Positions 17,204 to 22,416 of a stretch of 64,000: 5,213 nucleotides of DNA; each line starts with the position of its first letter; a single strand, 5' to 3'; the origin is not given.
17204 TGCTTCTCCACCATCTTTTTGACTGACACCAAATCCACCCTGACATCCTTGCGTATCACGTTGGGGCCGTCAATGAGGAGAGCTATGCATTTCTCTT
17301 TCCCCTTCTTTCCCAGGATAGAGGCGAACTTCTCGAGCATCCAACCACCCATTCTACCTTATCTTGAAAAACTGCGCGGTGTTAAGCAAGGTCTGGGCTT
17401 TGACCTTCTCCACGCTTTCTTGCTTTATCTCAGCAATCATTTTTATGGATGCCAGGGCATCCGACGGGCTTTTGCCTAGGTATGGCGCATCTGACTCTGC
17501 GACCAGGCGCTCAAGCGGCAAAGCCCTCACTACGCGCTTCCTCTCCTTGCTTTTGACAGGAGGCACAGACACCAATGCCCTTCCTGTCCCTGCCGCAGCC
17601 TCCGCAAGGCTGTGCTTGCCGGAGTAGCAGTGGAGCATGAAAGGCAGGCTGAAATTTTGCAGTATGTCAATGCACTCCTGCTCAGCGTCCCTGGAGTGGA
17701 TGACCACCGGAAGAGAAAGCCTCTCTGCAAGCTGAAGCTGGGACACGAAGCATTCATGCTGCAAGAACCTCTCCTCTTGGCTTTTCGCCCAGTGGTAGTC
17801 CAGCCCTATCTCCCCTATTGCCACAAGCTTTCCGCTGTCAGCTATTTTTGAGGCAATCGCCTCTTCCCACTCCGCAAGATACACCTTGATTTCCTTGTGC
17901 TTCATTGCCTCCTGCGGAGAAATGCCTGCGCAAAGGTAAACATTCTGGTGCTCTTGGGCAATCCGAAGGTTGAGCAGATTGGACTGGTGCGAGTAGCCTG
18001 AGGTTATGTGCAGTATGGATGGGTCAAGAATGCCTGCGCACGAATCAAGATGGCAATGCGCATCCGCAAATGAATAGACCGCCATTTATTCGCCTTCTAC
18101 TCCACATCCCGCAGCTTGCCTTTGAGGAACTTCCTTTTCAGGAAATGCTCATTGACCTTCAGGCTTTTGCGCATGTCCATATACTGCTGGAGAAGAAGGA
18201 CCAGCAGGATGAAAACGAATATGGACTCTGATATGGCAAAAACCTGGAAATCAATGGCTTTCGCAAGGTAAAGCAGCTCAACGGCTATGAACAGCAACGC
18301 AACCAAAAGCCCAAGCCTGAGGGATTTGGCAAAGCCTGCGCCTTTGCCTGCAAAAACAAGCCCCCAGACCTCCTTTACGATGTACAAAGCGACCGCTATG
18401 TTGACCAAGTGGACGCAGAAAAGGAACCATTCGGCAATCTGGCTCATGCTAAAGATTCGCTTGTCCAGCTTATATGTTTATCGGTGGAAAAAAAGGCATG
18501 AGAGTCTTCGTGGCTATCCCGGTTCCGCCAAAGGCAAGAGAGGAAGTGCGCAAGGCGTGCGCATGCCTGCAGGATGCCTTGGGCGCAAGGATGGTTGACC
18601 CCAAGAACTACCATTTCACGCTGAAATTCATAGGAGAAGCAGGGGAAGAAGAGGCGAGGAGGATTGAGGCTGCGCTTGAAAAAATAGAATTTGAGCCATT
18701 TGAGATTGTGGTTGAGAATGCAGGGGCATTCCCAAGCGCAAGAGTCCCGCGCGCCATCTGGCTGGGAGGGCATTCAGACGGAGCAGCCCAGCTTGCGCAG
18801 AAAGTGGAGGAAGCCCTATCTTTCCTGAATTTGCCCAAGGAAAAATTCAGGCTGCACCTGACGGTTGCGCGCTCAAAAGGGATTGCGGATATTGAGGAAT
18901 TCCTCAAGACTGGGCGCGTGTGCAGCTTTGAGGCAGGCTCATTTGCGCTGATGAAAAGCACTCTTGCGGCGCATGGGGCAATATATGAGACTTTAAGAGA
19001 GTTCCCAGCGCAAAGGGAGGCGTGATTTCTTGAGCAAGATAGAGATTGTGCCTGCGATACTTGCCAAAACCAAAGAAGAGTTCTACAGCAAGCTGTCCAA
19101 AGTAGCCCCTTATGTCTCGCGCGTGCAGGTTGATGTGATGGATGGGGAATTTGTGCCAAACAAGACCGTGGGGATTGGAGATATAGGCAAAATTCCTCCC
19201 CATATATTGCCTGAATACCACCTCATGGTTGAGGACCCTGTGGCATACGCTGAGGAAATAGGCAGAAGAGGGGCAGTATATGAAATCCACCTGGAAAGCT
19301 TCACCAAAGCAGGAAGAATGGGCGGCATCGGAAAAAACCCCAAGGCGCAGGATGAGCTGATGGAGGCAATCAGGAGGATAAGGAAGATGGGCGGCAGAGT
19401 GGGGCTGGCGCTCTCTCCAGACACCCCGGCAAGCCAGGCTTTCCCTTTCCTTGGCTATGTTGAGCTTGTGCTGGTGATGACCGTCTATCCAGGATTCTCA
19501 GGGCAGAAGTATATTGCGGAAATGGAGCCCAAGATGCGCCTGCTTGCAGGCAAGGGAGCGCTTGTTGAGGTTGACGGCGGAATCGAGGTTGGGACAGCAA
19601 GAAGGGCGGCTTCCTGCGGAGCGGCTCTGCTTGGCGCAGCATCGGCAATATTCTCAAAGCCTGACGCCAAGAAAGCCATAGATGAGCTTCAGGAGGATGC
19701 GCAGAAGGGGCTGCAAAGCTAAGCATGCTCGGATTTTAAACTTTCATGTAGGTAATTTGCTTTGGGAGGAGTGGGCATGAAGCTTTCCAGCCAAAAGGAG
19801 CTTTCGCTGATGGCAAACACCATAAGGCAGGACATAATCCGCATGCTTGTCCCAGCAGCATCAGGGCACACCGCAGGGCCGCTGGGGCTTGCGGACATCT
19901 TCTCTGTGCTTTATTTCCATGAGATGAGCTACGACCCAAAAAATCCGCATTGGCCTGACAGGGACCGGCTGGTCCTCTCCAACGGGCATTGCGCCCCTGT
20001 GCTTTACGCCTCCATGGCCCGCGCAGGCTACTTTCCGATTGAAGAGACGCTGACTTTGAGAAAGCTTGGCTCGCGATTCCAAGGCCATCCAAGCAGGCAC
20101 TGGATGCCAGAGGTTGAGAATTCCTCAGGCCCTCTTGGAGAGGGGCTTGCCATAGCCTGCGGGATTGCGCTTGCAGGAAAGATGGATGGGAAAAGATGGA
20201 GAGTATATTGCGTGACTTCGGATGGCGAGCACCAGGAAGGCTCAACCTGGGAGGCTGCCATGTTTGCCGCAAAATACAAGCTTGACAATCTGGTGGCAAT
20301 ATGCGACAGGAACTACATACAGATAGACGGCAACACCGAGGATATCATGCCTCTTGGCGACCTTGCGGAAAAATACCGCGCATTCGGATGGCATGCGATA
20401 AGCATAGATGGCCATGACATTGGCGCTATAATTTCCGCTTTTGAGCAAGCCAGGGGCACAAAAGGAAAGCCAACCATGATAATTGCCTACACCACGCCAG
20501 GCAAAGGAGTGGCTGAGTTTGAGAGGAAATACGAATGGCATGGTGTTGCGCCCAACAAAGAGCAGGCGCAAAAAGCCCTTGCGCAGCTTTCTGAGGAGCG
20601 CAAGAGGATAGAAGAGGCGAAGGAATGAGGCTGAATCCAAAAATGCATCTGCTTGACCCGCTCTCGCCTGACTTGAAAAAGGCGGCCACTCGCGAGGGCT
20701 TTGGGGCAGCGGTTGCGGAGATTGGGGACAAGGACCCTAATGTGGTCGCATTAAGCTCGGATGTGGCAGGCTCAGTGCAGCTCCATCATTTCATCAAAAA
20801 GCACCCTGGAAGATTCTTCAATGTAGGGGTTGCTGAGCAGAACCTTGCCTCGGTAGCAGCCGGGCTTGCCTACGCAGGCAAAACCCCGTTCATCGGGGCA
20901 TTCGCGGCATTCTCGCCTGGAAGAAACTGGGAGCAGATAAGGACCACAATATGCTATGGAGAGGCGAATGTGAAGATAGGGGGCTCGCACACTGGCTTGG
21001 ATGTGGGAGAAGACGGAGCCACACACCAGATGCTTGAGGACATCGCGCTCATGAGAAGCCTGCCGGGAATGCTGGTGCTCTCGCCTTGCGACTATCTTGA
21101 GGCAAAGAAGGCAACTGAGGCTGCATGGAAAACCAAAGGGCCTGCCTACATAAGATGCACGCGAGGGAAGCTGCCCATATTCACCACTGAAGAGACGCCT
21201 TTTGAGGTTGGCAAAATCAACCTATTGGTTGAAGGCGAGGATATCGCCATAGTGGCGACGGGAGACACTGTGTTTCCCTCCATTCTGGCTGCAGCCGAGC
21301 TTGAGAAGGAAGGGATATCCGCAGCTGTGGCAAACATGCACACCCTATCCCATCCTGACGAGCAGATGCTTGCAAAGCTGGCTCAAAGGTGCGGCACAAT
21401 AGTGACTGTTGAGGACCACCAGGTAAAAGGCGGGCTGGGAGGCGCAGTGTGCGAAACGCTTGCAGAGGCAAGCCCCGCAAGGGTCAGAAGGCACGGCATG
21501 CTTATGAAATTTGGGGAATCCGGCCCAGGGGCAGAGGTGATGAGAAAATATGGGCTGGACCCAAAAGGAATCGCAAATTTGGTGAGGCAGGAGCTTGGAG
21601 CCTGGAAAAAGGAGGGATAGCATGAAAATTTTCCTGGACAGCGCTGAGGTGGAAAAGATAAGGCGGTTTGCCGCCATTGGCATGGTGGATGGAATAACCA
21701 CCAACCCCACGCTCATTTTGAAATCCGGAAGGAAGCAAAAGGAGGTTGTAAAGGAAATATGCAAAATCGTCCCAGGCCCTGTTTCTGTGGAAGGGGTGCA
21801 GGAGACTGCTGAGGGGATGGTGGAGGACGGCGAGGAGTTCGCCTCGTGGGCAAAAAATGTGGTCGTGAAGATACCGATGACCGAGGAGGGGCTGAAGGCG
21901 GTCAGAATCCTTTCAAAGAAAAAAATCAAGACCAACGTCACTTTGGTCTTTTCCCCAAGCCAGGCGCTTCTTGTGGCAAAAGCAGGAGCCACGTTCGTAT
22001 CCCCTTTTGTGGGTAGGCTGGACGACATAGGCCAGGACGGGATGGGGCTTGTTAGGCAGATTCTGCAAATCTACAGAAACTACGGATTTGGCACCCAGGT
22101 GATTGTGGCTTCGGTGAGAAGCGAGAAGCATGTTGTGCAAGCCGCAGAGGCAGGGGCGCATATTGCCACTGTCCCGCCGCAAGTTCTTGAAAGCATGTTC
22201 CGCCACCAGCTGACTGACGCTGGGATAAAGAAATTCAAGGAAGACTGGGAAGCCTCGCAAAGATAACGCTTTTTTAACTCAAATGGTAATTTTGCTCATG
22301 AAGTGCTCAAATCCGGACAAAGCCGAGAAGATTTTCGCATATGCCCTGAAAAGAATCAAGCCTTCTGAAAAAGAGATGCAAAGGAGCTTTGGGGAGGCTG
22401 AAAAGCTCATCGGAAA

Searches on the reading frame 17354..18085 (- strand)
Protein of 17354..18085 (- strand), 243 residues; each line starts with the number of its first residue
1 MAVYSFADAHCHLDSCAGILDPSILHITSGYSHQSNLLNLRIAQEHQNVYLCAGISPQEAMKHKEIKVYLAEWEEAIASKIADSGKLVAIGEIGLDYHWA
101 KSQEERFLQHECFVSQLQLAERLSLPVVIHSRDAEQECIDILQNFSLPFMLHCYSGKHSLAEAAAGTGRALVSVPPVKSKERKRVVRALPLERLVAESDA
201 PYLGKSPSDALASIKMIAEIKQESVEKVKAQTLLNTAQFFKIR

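Call 33: search_protein_families(library=pfam, max_evalue=0.000001, proteins=[window:17354-18085:-])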
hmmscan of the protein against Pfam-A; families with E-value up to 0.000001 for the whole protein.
window:17354-18085:- (243 aa): 1 family
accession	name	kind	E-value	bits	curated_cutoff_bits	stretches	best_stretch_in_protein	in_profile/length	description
PF01026.27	TatD_DNase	-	1.3e-46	159.5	27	1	8-241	2-253/253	TatD related DNase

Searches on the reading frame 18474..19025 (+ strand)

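Call 33: search_protein_families(library=pfam, max_evalue=0.000001, proteins=[window:18474-19025:+])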
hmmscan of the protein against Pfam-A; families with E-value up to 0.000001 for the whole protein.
window:18474-19025:+ (183 aa): 2 families
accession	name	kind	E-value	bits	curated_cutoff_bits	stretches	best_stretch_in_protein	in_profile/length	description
PF02834.22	LigT_PEase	-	2.6e-25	88.8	23.3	1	15-96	1-87/87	LigT like Phosphoesterase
PF13563.12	2_5_RNA_ligase2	-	1.2e-10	42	27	1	36-144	16-126/152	2'-5' RNA ligase superfamily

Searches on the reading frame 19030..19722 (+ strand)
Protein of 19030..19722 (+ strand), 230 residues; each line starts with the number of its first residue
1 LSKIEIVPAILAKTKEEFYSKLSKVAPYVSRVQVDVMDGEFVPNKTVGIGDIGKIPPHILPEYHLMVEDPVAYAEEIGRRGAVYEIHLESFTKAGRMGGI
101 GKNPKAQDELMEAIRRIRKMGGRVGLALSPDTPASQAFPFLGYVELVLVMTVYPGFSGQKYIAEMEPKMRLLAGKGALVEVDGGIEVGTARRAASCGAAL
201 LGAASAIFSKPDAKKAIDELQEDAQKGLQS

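Call 33: search_protein_families(library=pfam, max_evalue=0.000001, proteins=[window:19030-19722:+])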
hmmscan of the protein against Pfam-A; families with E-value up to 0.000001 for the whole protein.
window:19030-19722:+ (230 aa): 1 family
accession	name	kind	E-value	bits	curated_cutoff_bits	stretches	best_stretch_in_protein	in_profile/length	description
PF00834.25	Ribul_P_3_epim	-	5.4e-32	111.2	21.1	1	6-208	2-198/198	Ribulose-phosphate 3 epimerase family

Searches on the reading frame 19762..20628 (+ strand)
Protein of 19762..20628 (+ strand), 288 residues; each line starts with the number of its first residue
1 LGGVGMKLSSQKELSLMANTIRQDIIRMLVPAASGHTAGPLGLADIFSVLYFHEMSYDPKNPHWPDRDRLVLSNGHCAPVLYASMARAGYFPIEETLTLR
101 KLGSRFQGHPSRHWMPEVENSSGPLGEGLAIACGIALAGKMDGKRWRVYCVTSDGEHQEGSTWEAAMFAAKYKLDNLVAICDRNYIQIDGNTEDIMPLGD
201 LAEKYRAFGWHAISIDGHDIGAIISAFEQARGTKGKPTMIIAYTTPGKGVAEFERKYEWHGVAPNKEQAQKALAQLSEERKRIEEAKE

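Call 33: search_protein_families(library=pfam, max_evalue=0.000001, proteins=[window:19762-20628:+])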
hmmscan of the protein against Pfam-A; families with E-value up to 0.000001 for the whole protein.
window:19762-20628:+ (288 aa): 3 families
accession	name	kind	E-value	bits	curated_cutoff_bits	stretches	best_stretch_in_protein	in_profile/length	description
PF00456.26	Transketolase_N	-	1.1e-57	196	22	1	17-271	5-270/334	Transketolase, thiamine diphosphate binding domain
PF00676.26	E1_dh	-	7e-11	42.1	22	1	115-231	94-208/300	Dehydrogenase E1 component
PF13292.11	DXP_synthase_N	-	2.9e-09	37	21.2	0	7-191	11-178/274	1-deoxy-D-xylulose-5-phosphate synthase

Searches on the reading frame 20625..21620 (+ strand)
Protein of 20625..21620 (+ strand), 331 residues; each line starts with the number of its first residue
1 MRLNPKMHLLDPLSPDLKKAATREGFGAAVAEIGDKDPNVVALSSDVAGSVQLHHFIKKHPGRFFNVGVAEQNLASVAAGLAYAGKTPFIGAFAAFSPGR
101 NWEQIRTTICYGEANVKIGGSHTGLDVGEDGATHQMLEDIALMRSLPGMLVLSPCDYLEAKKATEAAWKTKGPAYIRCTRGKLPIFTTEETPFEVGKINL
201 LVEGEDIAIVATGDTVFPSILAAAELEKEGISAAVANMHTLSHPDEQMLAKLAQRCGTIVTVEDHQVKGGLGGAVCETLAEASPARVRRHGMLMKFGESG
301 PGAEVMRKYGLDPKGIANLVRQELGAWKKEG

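Call 33: search_protein_families(library=pfam, max_evalue=0.000001, proteins=[window:20625-21620:+])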
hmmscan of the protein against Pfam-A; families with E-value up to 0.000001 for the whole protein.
window:20625-21620:+ (331 aa): 2 families
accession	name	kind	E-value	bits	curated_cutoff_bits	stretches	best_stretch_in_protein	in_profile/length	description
PF02779.29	Transket_pyr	-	2.1e-42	145.1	27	1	19-184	2-173/174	Transketolase, pyrimidine binding domain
PF02780.25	Transketolase_C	-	5.3e-27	94.6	25.9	1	196-316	1-124/124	Transketolase, C-terminal domain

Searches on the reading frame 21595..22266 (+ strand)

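Call 33: search_protein_families(library=pfam, max_evalue=0.000001, proteins=[window:21595-22266:+])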
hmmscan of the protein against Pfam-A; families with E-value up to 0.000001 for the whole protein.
window:21595-22266:+ (223 aa): 1 family
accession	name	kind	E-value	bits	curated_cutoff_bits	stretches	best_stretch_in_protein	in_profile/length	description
PF00923.25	TAL_FSA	-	3.5e-62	210.8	27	1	12-221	1-281/285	Transaldolase/Fructose-6-phosphate aldolase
